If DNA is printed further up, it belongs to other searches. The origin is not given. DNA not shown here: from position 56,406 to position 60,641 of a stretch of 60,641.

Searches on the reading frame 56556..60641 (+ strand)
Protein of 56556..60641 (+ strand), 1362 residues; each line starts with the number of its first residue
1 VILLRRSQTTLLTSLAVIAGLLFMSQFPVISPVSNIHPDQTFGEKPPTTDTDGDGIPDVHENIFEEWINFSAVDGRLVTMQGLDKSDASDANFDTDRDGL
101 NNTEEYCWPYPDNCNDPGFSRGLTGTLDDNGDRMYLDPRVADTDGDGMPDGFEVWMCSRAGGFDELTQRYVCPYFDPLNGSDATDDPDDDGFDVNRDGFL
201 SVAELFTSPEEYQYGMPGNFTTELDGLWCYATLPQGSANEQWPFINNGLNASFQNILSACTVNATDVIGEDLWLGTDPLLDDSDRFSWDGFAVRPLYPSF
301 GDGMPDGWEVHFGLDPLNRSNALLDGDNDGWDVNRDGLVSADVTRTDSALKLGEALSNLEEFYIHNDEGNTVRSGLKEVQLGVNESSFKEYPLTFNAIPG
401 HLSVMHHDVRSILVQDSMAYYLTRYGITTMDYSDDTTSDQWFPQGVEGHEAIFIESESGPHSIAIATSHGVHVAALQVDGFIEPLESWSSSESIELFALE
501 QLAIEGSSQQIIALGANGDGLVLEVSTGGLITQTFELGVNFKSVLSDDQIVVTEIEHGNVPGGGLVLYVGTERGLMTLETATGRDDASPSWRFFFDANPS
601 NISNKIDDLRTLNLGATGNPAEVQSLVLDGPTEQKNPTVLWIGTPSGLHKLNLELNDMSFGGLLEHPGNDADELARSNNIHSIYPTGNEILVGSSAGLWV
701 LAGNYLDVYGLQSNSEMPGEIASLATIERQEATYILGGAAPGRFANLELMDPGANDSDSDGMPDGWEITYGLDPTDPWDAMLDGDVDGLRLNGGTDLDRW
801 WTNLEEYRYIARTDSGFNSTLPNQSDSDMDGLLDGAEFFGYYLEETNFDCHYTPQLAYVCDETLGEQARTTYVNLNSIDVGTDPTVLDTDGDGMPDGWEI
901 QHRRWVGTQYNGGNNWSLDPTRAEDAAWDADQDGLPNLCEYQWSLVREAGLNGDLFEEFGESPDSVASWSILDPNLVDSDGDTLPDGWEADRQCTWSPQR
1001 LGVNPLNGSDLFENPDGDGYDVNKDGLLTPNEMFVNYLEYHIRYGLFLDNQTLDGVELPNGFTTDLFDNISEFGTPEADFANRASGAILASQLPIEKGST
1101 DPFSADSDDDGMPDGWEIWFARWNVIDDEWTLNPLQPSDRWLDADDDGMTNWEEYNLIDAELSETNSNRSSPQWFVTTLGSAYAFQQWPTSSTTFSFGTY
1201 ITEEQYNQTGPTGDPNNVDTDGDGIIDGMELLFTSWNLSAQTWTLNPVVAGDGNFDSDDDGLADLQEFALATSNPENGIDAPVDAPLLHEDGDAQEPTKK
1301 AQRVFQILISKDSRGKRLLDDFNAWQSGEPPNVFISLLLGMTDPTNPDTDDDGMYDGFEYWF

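Call 76: search_protein_families(library=pfam, proteins=[window:56556-60641:+], max_evalue=0.01)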
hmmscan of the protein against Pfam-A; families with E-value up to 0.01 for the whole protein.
window:56556-60641:+ (1362 aa): 1 family
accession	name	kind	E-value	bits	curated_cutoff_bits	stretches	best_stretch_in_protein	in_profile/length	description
PF18884.5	TSP3_bac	-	1e-05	25.7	25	1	888-902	1-15/22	Bacterial TSP3 repeat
